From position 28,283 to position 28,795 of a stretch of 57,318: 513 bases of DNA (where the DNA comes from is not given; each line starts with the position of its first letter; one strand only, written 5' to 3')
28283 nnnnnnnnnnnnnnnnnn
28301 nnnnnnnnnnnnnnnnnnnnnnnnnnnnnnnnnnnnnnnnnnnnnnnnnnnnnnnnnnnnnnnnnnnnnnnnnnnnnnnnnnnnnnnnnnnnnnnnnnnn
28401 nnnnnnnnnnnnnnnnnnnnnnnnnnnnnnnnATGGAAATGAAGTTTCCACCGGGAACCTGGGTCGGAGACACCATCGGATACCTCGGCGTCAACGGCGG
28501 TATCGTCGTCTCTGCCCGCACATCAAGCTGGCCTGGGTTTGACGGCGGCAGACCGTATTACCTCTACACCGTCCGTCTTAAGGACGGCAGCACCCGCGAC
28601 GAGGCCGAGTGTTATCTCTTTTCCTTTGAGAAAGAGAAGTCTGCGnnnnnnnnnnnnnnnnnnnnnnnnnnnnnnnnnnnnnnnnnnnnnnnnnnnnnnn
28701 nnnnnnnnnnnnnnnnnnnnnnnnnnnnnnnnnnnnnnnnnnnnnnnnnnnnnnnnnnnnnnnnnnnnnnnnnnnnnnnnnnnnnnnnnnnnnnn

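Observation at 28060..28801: Terminator-insulated small-ORF cassette beside tRNA-Glu: 68-aa protein, then 71-aa protein coupled to a 40-aa hydrophobic peptide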

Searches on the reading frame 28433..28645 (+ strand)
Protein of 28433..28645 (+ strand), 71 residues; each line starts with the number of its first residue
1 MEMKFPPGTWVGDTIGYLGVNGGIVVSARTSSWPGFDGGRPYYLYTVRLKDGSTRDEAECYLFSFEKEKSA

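Call 9: search_protein_families(library=pfam, proteins=[window:28433-28645:+], max_evalue=1)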
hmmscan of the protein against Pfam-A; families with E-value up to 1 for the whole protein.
window:28433-28645:+ (71 aa): 0 families

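Call 11: find_homologous_proteins(query=window:28433-28645:+, max_evalue=0.01)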
Query window:28433-28645:+ (71 aa): 1 proteins with E <= 0.01 among 1 candidates.
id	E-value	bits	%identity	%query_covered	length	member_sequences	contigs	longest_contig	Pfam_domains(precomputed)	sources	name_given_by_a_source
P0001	1.1e-42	161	100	100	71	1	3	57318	-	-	-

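Call 13: find_encoding_contigs(protein=P0001, flank=10000, max_places=10)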
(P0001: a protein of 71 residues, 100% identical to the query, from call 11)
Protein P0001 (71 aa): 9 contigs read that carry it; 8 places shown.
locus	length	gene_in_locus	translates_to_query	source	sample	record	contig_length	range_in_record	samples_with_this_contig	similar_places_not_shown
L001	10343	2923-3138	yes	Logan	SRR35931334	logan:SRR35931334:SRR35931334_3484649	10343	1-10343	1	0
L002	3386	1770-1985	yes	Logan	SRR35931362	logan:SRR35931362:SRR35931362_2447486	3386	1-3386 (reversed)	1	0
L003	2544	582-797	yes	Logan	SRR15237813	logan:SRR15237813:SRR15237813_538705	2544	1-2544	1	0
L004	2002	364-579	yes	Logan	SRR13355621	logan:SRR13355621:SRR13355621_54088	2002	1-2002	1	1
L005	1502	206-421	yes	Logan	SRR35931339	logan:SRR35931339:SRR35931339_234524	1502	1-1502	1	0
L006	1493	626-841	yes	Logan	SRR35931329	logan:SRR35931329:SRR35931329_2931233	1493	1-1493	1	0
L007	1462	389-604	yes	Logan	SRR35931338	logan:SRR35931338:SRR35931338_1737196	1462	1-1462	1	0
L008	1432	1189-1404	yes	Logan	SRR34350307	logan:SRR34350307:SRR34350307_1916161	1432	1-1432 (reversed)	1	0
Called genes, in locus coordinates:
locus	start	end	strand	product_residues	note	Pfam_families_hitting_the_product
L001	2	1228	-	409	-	?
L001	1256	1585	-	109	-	PF01035:DNA_binding_1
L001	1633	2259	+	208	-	-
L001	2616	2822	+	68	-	-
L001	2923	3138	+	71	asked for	-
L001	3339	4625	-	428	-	PF08245:Mur_ligase_M, PF02875:Mur_ligase_C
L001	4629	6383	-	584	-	PF03717:PBP_dimer, PF00905:Transpeptidase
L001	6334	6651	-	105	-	-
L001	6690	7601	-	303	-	PF01795:Methyltransf_5, PF13649:Methyltransf_25 (weak)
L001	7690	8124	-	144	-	PF02381:MraZ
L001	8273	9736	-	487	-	PF01336:tRNA_anti-codon, PF00152:tRNA-synt_2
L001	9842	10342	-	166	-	?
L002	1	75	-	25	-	?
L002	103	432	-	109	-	PF01035:DNA_binding_1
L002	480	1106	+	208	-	-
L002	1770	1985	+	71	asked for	-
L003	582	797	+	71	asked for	-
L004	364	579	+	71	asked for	-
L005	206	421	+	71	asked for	-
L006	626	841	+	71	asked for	-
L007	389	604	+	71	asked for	-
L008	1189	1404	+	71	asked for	-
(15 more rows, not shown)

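Call 29: search_protein_representatives(protein=window:28433-28645:+)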
Query: 71 residues. Proteins with E-value up to 0.001 (for the whole library): 8; up to 1e-10: 3; up to 1e-30: 1. The best 8 are listed.
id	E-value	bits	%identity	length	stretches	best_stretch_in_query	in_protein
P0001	3.6e-43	160.8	100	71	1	1-71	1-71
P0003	6.9e-22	93.2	44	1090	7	31-65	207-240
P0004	7.5e-11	58.1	28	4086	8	25-64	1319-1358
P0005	4.2e-07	46.2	31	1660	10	9-54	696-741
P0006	6.5e-07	45.6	36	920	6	12-56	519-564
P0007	6.7e-06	42.4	41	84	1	4-66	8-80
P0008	1.8e-04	37.9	39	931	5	24-55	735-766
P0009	9.2e-04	35.6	40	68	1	1-65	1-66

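Call 32: predict_structure(protein=window:28433-28645:+)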
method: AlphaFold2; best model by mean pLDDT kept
length: 71 residues; sequences in the alignment: 1
mean_pLDDT: 50.6   pTM: 0.35
mean pLDDT of the five models: 50.6, 44.9, 44.1, 43.2, 39.5
residues with pLDDT >= 90: 0; 70-90: 2; 50-70: 33; < 50: 36
segments of 3 or more residues with pLDDT < 50: 1-26, 68-71
pLDDT, mean of each block of 10 residues (from residue 1): 36 44 50 64 60 52 49 37
secondary structure, 60 per line:
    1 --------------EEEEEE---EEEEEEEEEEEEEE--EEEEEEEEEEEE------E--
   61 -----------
elements in order: E15-20 E24-37 E40-51

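Call 33: find_homologous_proteins(query=A2, max_evalue=0.1)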
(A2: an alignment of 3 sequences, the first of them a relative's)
Query A2 (3 sequences) (71 aa, profile of the alignment): 4 proteins with E <= 0.1 among 17 candidates.
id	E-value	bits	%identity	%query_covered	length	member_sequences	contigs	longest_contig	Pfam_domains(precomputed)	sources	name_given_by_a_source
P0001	1.1e-35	139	100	100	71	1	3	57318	-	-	-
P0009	7.7e-32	127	40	94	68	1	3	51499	-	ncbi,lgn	-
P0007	2.7e-31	125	36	92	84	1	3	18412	-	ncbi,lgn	-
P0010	7.3e-25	105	34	93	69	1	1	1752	-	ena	-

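Call 34: find_encoding_contigs(protein=P0009, flank=6000, max_places=4)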
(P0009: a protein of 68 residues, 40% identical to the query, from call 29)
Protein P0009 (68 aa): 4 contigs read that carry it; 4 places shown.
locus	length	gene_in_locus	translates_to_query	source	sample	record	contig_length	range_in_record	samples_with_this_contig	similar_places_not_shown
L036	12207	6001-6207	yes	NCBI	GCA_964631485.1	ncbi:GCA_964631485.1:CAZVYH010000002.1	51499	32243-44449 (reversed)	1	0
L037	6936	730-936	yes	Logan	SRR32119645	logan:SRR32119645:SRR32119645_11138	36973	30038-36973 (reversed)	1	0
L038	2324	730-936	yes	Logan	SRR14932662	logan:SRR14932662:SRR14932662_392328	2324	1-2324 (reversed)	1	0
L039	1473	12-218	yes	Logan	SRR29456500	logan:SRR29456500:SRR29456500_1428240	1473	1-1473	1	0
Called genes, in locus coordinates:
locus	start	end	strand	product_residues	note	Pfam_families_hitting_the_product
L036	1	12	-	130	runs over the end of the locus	PF06262:Zincin_1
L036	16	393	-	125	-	PF01035:DNA_binding_1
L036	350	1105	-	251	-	PF03372:Exo_endo_phos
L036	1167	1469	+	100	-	-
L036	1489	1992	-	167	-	-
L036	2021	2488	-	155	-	-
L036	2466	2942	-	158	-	PF03073:TspO_MBR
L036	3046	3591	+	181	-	PF00574:CLP_protease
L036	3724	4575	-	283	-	-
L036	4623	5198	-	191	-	PF03352:Adenine_glyco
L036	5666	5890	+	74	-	-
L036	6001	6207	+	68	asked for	-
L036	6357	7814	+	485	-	PF13638:PIN_4, PF13245:AAA_19 (faint), PF02562:PhoH, PF13604:AAA_30 (faint)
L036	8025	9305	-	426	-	PF08245:Mur_ligase_M, PF02875:Mur_ligase_C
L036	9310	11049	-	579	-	PF03717:PBP_dimer (weak), PF00905:Transpeptidase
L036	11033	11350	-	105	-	-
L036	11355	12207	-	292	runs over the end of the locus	PF01209:Ubie_methyltran (faint), PF01795:Methyltransf_5, PF13847:Methyltransf_31 (faint)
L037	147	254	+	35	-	-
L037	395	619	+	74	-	-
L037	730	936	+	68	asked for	-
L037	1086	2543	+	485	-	PF13638:PIN_4, PF13245:AAA_19 (faint), PF02562:PhoH, PF13604:AAA_30 (faint)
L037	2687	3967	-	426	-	PF08245:Mur_ligase_M, PF02875:Mur_ligase_C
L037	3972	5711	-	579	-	PF03717:PBP_dimer (weak), PF00905:Transpeptidase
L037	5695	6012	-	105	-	-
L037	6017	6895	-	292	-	PF01209:Ubie_methyltran (faint), PF01795:Methyltransf_5, PF13847:Methyltransf_31 (faint)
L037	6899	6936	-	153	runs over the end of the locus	PF02381:MraZ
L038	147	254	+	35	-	-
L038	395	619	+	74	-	-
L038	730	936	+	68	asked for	-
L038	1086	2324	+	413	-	?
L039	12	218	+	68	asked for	-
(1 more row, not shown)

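Call 35: find_encoding_contigs(protein=P0007, flank=6000, max_places=4)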
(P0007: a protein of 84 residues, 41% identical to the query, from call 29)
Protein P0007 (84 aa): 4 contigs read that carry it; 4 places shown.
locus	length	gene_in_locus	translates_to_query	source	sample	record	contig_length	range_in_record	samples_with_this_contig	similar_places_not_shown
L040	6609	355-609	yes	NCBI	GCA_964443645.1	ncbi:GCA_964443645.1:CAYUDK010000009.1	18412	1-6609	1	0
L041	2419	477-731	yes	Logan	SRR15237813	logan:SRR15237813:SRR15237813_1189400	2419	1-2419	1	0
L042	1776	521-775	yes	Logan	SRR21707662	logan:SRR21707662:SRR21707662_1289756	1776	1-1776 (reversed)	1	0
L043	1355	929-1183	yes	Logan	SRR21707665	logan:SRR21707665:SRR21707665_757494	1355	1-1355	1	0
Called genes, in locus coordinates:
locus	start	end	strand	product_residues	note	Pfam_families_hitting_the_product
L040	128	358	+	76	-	-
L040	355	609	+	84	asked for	-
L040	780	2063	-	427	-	PF08245:Mur_ligase_M, PF02875:Mur_ligase_C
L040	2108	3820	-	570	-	PF03717:PBP_dimer, PF00905:Transpeptidase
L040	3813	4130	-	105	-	-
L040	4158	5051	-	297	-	PF01795:Methyltransf_5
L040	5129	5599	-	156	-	PF02381:MraZ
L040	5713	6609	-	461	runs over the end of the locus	PF01336:tRNA_anti-codon, PF00152:tRNA-synt_2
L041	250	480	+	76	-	-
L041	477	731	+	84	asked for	-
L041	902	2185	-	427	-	PF08245:Mur_ligase_M, PF02875:Mur_ligase_C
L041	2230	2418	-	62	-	?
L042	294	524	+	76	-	-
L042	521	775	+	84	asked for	-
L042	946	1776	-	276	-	?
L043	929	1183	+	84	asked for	-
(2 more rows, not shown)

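Call 36: find_encoding_contigs(protein=P0010, flank=6000, max_places=4)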
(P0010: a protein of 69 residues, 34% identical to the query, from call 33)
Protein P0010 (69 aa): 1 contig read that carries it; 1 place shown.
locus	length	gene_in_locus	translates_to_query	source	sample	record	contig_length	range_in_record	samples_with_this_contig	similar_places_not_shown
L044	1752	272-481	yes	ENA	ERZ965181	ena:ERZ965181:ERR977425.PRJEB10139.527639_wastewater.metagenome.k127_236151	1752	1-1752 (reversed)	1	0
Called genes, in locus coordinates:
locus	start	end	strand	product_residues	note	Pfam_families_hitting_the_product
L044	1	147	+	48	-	?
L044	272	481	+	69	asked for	-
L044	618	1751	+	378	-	?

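Call 39: find_related_loci(query=A2, collection=metagenome_contigs, flank=4000)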
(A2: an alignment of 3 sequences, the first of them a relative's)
Query A2 (71 aa) in metagenome_contigs; peptide patterns used: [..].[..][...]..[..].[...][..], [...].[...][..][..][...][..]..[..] (x = any residue, [..] = any of these).
154 stretches matched a pattern, but none encodes a relative of the query by tblastn (E <= 1e-3).

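Call 40: find_related_loci(query=A2, collection=viral_contigs, flank=4000)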
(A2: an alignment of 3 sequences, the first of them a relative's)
Query A2 (71 aa) in viral_contigs; peptide patterns used: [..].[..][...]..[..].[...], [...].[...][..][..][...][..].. (x = any residue, [..] = any of these).
64 stretches matched a pattern, but none encodes a relative of the query by tblastn (E <= 1e-3).

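Call 53: search_solved_structures(query=A6, max_evalue=10, show_alignments=3)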
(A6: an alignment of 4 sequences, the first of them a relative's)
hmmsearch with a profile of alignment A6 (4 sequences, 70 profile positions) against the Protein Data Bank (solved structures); distinct sequences matched with E-value up to 10: 7.
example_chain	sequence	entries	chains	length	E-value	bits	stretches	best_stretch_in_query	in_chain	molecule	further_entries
8hku_AL2P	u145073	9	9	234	0.67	13.4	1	21-48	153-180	50S ribosomal protein L2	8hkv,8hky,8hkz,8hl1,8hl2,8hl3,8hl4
4rti_A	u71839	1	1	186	1.4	12.4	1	19-48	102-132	Oxygen-evolving enhancer protein 2, chloroplastic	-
3jbn_F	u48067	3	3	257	1.4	12.4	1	3-28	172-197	40S ribosomal protein eS4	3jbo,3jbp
2vu4_A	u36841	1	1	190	1.4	12.4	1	19-48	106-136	OXYGEN-EVOLVING ENHANCER PROTEIN 2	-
3j7a_F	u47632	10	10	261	1.5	12.4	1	3-28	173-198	40S ribosomal protein eS4 | 40S ribosomal protein S4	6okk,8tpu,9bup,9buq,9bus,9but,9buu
9e5c_7t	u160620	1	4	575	1.9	12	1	15-59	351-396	ODAD1 central coiled coil region domain-containing protein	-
6o5e_A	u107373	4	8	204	1.9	12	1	38-56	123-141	Vitronectin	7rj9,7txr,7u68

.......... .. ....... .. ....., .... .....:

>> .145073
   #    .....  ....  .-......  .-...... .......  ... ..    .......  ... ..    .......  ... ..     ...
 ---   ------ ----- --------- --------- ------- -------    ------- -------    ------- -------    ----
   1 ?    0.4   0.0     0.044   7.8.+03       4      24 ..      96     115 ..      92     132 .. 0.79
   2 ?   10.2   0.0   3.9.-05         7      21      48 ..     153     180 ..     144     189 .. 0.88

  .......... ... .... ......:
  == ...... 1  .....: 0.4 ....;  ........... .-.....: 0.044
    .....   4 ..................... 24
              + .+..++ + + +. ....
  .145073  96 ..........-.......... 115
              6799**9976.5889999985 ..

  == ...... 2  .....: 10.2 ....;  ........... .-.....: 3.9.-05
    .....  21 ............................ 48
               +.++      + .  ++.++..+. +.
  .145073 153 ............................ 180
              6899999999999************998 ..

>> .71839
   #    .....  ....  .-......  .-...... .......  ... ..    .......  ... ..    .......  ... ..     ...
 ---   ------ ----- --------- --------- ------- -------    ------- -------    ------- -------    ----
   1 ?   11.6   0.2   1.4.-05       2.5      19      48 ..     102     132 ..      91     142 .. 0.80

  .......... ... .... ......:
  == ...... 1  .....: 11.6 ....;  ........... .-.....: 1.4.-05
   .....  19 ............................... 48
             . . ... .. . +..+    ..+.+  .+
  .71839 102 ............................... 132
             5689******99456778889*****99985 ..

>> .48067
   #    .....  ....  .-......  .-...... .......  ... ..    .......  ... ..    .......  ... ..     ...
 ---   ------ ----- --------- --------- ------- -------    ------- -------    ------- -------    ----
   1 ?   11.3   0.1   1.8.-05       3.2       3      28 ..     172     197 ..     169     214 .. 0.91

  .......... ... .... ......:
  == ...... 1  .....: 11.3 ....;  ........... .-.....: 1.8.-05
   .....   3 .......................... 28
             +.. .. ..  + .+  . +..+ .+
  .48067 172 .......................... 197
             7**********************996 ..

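Call 54: search_protein_families(library=pfam, proteins=[P0009, P0007, P0010, L036:5666-5887:+, L040:128-355:+], max_evalue=5)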
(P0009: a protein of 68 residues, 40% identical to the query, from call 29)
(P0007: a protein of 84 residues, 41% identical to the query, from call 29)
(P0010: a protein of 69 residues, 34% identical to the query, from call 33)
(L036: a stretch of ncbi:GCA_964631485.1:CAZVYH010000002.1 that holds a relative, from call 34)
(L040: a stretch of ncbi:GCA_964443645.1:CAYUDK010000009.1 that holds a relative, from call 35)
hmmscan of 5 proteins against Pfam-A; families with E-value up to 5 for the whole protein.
P0009 (68 aa): 0 families

P0007 (84 aa): 0 families

P0010 (69 aa): 1 family
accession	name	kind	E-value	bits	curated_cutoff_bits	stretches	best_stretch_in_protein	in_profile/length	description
PF23840.1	Phage_tail_terminator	-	0.19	12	27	1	9-50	100-141/150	Phage tail terminator protein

L036:5666-5887:+ (74 aa): 0 families

L040:128-355:+ (76 aa): 1 family
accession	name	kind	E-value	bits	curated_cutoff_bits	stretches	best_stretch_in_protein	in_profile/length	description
PF05983.16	Med7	-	0.19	12.3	25.8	1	28-73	135-180/189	MED7 protein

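Call 55: search_protein_families(library=phrogs, proteins=[P0001, P0009, P0007, L036:5666-5887:+, L040:128-355:+], max_evalue=1)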
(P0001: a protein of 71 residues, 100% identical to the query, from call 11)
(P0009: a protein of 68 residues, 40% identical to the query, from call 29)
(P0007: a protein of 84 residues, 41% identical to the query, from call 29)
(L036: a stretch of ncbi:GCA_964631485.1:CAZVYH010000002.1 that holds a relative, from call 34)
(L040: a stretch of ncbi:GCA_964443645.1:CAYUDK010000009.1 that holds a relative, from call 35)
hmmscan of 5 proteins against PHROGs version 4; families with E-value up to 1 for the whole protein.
P0001 (71 aa): 1 family
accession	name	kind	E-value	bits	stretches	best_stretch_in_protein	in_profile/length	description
phrog_8496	-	unknown function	0.12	13.5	1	45-56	5-16/59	-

P0009 (68 aa): 1 family
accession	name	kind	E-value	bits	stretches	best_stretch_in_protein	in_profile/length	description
phrog_28513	-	unknown function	0.084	13.9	1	3-28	31-56/81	-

P0007 (84 aa): 0 families

L036:5666-5887:+ (74 aa): 0 families

L040:128-355:+ (76 aa): 1 family
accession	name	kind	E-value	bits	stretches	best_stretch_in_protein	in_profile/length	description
phrog_37487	-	unknown function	0.0097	16.4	1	4-49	252-293/364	-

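Call 56: search_protein_families(library=padloc, proteins=[P0001, P0009, P0007, L036:5666-5887:+, L040:128-355:+], max_evalue=1)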
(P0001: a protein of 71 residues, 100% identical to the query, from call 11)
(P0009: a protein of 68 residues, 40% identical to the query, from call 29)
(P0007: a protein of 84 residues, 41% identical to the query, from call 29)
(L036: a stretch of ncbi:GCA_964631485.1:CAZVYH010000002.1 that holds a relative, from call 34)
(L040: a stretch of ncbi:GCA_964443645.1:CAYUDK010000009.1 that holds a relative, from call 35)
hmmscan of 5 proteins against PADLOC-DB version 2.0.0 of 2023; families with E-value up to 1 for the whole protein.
P0001 (71 aa): 0 families

P0009 (68 aa): 0 families

P0007 (84 aa): 0 families

L036:5666-5887:+ (74 aa): 0 families

L040:128-355:+ (76 aa): 0 families

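Call 57: search_protein_families(library=ncbifam, proteins=[P0001, P0009, P0007, L036:5666-5887:+, L040:128-355:+], max_evalue=1)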
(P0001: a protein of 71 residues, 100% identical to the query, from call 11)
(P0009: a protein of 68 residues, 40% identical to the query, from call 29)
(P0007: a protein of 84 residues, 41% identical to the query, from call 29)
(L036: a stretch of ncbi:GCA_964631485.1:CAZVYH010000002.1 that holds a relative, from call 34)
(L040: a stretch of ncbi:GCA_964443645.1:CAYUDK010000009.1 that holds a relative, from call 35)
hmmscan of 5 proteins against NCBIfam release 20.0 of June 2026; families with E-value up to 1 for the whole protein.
P0001 (71 aa): 0 families

P0009 (68 aa): 0 families

P0007 (84 aa): 0 families

L036:5666-5887:+ (74 aa): 0 families

L040:128-355:+ (76 aa): 0 families

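Call 58: predict_structure(alignment_id=A6)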
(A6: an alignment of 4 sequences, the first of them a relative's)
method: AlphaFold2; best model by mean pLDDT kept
length: 71 residues; sequences in the alignment: 4
mean_pLDDT: 86.7   pTM: 0.74
mean pLDDT of the five models: 86.7, 86.5, 79.8, 73.7, 63.0
residues with pLDDT >= 90: 41; 70-90: 21; 50-70: 7; < 50: 2
segments of 3 or more residues with pLDDT < 50: none
pLDDT, mean of each block of 10 residues (from residue 1): 91 90 94 76 94 93 75 41
secondary structure, 60 per line:
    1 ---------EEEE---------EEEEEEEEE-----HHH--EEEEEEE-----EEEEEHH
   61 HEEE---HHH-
elements in order: E10-13 E23-31 E42-48 E54-58 E62-64

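Call 60: fold_search(model_id=the predicted structure, library=pdb)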
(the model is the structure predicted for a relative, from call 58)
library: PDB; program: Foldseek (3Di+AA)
matches with E <= 10: 748; with E <= 0.001: 0
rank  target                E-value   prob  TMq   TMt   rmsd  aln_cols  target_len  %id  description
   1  9n74_L4               6.1e-02  1.00  0.62  0.20   3.0        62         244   22  SSU processome maturation and disassembly, State H (released 2025-10-29)
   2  7mq9_L4               6.8e-02  1.00  0.56  0.19   3.3        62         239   18  Cryo-EM structure of the human SSU processome, state pre-A1* (released 2021-09-22)
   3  7oyc_E2               6.8e-02  1.00  0.56  0.18   3.3        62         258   18  Cryo-EM structure of the Xenopus egg 80S ribosome (released 2022-07-20)
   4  4kzx_E                6.8e-02  0.99  0.51  0.16   4.0        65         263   20  Rabbit 40S ribosomal subunit in complex with eIF1. (released 2013-07-24)
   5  4v6x_AE               6.8e-02  0.99  0.51  0.16   4.0        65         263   20  Structure of the human 80S ribosome (released 2014-07-09)
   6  8q7z_Ad               7.2e-02  0.99  0.51  0.16   3.8        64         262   19  Structure of the G. gallus 80S non-rotated ribosome (released 2024-08-28)
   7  9npx_D                7.7e-02  0.99  0.51  0.16   4.0        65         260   18  SARS-CoV-2 nsp1 bound to the Rhinolophus lepidus 40S ribosomal subunit (local refinement of the 40S body) (released 2025-06-11)
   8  9kkf_SE               8.1e-02  1.00  0.56  0.18   3.3        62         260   18  Structure of the human 40S ribosome complexed with HCV IRES and eIF3 (released 2025-12-03)
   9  9mr4_x                8.6e-02  1.00  0.56  0.18   3.3        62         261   18  NAC: Ribosome nascent chain complex(Oxa1L) (released 2025-08-20)
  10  7r81_F2               9.1e-02  1.00  0.62  0.19   3.0        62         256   21  Structure of the translating Neurospora crassa ribosome arrested by cycloheximide (released 2021-12-01)
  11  8oj3_G                9.1e-02  1.00  0.62  0.19   3.0        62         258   21  Crystal structure of the Candida albicans 80S ribosome in complex with geneticin G418 (rotated state) (released 2024-10-09)
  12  8fvy_E                9.1e-02  1.00  0.57  0.18   3.3        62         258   19  40S subunit of the Giardia lamblia 80S ribosome (released 2024-01-24)
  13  8c3a_G                9.1e-02  1.00  0.56  0.18   3.3        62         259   19  Crystal structure of ailanthone bound to the Candida albicans 80S ribosome (released 2024-01-10)
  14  7pzy_F                1.0e-01  1.00  0.62  0.19   2.6        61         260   21  Structure of the vacant Candida albicans 80S ribosome (released 2022-05-18)
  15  9n73_L4               1.1e-01  1.00  0.62  0.21   3.0        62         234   22  SSU processome maturation and disassembly, State G (released 2025-10-29)
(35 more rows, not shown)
